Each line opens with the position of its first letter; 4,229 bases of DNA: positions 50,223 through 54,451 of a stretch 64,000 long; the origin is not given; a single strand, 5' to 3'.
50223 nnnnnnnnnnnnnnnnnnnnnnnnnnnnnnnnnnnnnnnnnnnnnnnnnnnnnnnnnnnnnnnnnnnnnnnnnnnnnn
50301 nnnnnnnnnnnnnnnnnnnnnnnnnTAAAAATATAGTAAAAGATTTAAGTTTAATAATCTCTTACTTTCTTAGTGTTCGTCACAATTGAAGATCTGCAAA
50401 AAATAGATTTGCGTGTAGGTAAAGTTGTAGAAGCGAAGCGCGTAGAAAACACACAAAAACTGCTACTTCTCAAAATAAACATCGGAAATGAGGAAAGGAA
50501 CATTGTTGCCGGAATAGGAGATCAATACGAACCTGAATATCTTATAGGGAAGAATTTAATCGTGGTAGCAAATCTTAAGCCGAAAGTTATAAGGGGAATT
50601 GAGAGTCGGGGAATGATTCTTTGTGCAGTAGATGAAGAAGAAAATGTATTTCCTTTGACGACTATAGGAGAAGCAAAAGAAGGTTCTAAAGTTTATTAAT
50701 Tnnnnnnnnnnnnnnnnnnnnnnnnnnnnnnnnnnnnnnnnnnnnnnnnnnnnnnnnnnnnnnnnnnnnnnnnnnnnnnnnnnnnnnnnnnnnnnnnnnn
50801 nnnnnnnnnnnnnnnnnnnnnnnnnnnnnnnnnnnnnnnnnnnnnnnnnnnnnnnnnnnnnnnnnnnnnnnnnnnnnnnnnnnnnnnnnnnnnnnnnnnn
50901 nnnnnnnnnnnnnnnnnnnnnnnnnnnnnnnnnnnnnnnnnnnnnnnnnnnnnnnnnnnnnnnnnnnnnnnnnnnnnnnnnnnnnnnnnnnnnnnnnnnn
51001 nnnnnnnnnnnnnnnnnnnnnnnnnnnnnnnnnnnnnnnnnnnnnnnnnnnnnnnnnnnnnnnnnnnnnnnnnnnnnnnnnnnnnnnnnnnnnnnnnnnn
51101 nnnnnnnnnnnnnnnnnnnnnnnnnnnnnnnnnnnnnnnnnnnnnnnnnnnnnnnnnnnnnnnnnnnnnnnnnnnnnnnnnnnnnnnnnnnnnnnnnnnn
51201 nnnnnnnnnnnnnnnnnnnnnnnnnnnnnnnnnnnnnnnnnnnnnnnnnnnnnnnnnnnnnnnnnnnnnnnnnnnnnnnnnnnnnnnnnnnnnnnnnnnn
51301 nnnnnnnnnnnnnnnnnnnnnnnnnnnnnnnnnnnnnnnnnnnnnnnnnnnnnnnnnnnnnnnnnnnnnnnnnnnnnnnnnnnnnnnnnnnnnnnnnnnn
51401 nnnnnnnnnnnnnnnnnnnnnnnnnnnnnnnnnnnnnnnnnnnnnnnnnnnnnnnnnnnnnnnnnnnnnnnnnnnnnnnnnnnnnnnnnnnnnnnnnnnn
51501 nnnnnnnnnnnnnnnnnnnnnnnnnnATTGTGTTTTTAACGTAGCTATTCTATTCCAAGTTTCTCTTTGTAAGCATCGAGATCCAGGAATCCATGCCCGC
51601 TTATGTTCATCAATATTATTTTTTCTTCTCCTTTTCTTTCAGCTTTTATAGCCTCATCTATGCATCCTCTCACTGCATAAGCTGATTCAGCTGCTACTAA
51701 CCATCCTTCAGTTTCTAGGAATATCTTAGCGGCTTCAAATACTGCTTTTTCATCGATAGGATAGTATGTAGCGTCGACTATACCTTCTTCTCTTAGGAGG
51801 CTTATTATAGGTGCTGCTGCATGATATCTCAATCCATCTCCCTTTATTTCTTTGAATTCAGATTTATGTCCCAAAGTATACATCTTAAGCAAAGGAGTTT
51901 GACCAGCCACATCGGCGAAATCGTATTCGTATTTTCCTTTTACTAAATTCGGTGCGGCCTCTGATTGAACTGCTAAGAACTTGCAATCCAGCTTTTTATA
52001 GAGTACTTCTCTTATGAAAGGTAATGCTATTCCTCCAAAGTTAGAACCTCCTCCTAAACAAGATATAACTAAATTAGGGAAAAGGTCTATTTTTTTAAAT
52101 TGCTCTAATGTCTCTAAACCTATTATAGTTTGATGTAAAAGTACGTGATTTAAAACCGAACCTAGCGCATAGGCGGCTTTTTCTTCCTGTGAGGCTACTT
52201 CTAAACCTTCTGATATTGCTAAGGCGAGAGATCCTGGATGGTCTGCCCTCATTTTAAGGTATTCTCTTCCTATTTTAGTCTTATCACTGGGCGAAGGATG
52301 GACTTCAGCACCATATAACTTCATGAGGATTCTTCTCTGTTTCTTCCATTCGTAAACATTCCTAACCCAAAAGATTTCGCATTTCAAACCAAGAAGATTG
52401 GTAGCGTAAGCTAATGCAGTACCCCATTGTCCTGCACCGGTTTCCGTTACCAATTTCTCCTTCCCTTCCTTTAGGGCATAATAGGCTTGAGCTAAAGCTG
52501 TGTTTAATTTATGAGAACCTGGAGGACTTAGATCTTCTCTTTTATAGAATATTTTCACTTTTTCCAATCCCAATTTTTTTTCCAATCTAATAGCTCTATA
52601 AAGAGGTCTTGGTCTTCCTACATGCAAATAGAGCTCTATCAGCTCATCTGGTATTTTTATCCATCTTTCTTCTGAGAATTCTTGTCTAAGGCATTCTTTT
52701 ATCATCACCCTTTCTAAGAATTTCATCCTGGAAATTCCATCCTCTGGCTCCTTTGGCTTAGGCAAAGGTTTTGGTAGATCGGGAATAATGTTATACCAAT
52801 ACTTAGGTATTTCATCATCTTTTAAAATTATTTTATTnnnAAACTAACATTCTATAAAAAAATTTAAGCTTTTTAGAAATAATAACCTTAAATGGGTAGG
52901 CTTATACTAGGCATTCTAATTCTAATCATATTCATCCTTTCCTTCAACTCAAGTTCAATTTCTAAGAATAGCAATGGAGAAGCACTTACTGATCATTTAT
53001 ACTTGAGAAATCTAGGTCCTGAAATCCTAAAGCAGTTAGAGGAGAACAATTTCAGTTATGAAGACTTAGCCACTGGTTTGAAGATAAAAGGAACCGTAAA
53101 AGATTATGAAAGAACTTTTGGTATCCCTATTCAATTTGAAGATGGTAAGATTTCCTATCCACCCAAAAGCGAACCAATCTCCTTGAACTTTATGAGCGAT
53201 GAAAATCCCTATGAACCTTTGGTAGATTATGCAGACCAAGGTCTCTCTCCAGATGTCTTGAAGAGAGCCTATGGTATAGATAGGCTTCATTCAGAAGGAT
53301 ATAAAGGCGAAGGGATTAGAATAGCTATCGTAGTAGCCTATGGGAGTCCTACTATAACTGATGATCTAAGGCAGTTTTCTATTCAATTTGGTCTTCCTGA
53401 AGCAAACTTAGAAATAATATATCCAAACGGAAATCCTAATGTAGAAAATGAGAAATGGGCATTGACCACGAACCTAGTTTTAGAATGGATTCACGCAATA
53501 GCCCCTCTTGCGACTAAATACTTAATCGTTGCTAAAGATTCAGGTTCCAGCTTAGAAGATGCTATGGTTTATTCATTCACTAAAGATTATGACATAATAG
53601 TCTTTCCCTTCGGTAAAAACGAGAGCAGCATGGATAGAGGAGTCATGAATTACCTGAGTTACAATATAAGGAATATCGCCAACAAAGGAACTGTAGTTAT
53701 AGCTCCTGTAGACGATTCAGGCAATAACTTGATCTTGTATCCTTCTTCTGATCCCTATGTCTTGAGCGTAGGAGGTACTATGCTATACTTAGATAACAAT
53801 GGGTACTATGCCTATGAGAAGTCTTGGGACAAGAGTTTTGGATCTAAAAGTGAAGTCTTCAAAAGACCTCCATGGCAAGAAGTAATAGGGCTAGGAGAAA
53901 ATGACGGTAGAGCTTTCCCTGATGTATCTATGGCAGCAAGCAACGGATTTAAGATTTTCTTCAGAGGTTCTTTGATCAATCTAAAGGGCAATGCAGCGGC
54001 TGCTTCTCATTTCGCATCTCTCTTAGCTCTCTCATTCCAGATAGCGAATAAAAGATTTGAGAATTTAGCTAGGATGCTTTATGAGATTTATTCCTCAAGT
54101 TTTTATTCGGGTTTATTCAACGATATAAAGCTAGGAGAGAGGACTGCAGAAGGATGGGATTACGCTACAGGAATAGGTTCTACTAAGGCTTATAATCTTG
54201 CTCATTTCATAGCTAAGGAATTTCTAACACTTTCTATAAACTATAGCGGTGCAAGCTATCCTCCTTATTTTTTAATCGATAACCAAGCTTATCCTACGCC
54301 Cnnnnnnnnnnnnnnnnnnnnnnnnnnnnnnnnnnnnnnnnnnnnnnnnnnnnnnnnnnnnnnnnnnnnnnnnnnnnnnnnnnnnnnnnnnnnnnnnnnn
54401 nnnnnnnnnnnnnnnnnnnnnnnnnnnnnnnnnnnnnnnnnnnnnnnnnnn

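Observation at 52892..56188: Giant anchored sedolisin-like surface glycoprotein with apparent loss of the catalytic serine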

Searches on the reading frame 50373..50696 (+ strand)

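Call 16: search_protein_families(library=pfam, proteins=[window:50373-50696:+], max_evalue=0.001)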
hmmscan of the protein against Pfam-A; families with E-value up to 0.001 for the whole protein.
window:50373-50696:+ (108 aa): 1 family
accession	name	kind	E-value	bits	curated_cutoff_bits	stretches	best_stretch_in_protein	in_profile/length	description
PF01588.26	tRNA_bind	-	5.8e-28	97.3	27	1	13-105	1-95/96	Putative tRNA binding domain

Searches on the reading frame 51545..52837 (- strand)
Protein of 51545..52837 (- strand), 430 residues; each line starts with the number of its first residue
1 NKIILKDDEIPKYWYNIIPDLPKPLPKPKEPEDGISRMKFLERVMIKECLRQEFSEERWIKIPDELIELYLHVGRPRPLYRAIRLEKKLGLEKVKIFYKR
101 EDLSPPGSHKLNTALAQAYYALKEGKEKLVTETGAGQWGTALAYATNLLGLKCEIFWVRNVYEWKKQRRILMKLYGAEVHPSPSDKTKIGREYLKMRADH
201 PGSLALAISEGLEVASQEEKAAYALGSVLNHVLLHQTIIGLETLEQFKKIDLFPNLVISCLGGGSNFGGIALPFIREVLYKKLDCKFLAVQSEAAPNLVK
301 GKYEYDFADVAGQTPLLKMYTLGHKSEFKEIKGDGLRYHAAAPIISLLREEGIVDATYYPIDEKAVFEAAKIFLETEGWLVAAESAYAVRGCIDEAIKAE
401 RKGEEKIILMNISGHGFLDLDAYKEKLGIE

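Call 10: list_cluster_members(proteins=[P0001, P0002, P0003, P0004, window:51545-52837:-, window:56179-57468:+])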
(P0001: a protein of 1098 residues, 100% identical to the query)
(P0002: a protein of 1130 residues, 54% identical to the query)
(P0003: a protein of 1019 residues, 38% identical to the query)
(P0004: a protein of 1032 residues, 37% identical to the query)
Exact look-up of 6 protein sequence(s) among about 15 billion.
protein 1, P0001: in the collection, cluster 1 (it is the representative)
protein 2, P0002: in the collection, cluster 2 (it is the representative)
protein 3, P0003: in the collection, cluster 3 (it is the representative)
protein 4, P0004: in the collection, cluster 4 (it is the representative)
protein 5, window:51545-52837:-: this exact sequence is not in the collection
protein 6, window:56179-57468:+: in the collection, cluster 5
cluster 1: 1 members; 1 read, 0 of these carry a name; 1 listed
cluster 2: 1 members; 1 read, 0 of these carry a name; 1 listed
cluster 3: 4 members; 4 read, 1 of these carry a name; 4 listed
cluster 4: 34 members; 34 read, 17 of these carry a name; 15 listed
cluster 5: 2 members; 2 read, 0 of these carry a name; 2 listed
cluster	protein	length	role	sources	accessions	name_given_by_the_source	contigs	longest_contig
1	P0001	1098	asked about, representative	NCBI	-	-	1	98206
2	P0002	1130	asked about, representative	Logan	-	-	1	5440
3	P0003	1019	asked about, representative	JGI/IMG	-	-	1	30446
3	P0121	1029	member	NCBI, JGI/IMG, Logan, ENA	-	Predicted protease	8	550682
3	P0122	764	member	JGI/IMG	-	-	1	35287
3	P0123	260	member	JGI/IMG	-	-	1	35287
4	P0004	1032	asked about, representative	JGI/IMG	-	hypothetical protein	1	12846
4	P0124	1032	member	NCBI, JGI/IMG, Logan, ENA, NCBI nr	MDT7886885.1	MAG: S53 family peptidase [Thermoproteota archaeon] | hypothetical protein | S53 family peptidase [Thermoproteota archaeon]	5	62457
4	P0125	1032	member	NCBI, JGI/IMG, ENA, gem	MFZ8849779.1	MAG: S53 family peptidase [Thermoproteota archaeon] | hypothetical protein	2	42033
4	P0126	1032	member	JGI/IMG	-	hypothetical protein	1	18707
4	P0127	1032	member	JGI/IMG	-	hypothetical protein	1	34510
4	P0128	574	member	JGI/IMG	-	hypothetical protein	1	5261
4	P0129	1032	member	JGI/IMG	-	hypothetical protein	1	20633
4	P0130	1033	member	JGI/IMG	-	hypothetical protein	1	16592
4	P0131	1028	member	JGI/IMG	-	hypothetical protein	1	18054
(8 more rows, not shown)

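Call 16: search_protein_families(library=pfam, proteins=[window:51545-52837:-], max_evalue=0.001)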
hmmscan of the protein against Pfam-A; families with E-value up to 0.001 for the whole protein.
window:51545-52837:- (430 aa): 1 family
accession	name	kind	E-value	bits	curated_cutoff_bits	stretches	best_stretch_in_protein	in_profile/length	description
PF00291.31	PALP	-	2.3e-38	132.7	35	1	74-413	5-294/295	Pyridoxal-phosphate dependent enzyme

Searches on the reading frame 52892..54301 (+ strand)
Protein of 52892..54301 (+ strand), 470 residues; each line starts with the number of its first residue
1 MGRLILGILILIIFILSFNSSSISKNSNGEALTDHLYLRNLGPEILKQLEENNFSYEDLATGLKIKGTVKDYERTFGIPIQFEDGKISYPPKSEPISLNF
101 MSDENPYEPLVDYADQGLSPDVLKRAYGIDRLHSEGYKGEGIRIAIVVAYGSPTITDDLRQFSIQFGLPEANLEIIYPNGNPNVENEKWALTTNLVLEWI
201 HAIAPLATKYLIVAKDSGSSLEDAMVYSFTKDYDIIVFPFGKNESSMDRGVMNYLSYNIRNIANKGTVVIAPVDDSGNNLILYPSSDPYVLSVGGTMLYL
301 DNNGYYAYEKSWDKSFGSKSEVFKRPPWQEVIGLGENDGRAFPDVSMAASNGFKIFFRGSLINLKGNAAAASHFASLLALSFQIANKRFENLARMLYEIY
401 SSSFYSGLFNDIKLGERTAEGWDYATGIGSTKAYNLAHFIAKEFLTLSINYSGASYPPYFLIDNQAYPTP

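Call 28: predict_structure(alignment_id=A2)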
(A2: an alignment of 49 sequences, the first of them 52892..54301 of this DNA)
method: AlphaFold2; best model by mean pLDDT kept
length: 470 residues; sequences in the alignment: 49
mean_pLDDT: 85.4   pTM: 0.77
mean pLDDT of the five models: 85.4, 84.7, 83.9, 83.0, 82.7
residues with pLDDT >= 90: 287; 70-90: 87; 50-70: 66; < 50: 30
segments of 3 or more residues with pLDDT < 50: 1-3, 14-26, 37-39, 91-99
pLDDT, mean of each block of 10 residues (from residue 1): 58 45 48 55 76 83 77 75 66 45 80 97 98 98 98 98 98 97 96 99 99 96 96 98 92 90 93 90 97 97 95 89 91 88 96 98 98 98 93 91 94 70 92 95 70 62 57
secondary structure, 60 per line:
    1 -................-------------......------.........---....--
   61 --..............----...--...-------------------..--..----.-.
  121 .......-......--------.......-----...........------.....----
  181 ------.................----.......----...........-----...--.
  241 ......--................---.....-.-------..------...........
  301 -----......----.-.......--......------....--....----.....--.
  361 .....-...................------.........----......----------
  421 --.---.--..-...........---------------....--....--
elements in order: H2-17 E31-36 H43-51 E55-58 E63-68 H69-76 E81-83 E86-88 H120-127 H129-134 E143-149 H155-165 E172-176 H187-203 E208-214 H219-229 E235-237 E240-243 H249-264 E268-272 E290-300 E306-311 E318-324 H327-332 E339-342 E345-348 E353-357 E360-365 H367-385 H392-400 H405-408 H433-443 E459-462 E465-468

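Call 31: fold_search(model_id=the predicted structure, library=pdb)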
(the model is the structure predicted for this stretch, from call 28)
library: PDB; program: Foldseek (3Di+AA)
matches with E <= 10: 1244; with E <= 0.001: 284
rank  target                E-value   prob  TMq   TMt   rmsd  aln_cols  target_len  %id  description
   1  1t1e                  2.0e-25  1.00  0.65  0.58   9.3       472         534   22  High Resolution Crystal Structure of the Intact Pro-Kumamolisin, a Sedolisin Type Proteinase (previously called Kumamoly (released 2004-08-03)
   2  1sio_C                2.7e-24  1.00  0.62  0.82   2.6       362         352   24  Structure of Kumamolisin-As complexed with a covalently-bound inhibitor, AcIPF (released 2004-03-30)
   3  1nlu_A                1.1e-23  1.00  0.64  0.81   2.8       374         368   24  Pseudomonas sedolisin (serine-carboxyl proteinase) complexed with two molecules of pseudo-iodotyrostatin (released 2004-01-20)
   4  1zvk_A                2.1e-23  1.00  0.60  0.79   3.5       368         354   24  Structure of Double mutant, D164N, E78H of Kumamolisin-As (released 2006-05-23)
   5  1sio_B                2.7e-23  1.00  0.63  0.82   2.6       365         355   25  Structure of Kumamolisin-As complexed with a covalently-bound inhibitor, AcIPF (released 2004-03-30)
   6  1ga4_A                3.5e-23  1.00  0.64  0.80   3.3       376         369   24  CRYSTAL STRUCTURE ANALYSIS OF PSCP (PSEUDOMONAS SERINE-CARBOXYL PROTEINASE) COMPLEXED WITH INHIBITOR PSEUDOIODOTYROSTA (released 2000-12-13)
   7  4ne7                  3.7e-23  1.00  0.62  0.80   2.9       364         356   25  Crystal Structure of engineered Kumamolisin-As from Alicyclobacillus sendaiensis, Northeast Structural Genomics Consorti (released 2013-11-20)
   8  1siu                  4.1e-23  1.00  0.63  0.83   2.3       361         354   24  KUMAMOLISIN-AS E78H MUTANT (released 2004-03-30)
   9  1sio_A                4.7e-23  1.00  0.62  0.81   2.9       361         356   25  Structure of Kumamolisin-As complexed with a covalently-bound inhibitor, AcIPF (released 2004-03-30)
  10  1sn7                  5.2e-23  1.00  0.62  0.82   2.5       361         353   25  KUMAMOLISIN-AS, APOENZYME (released 2004-06-01)
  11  1ga1_A                5.2e-23  1.00  0.64  0.80   2.7       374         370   23  CRYSTAL STRUCTURE ANALYSIS OF PSCP (PSEUDOMONAS SERINE-CARBOXYL PROTEINASE) COMPLEXED WITH A FRAGMENT OF IODOTYROSTATI (released 2000-12-13)
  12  1zvj                  1.3e-22  1.00  0.63  0.83   2.4       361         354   24  Structure of Kumamolisin-AS mutant, D164N (released 2006-05-23)
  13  1gt9_1                2.3e-22  1.00  0.63  0.82   2.6       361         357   25  High resolution crystal structure of a thermostable serine-carboxyl type proteinase, kumamolisin (kscp) (released 2002-06-13)
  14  1t1g                  4.0e-22  1.00  0.62  0.80   3.0       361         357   24  High Resolution Crystal Structure of Mutant E23A of Kumamolisin, a sedolisin type proteinase (previously called Kumamoly (released 2004-08-03)
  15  1t1i                  9.1e-22  1.00  0.62  0.81   2.9       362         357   24  High Resolution Crystal Structure of Mutant W129A of Kumamolisin, a Sedolisin Type Proteinase (previously called Kumamol (released 2004-08-03)
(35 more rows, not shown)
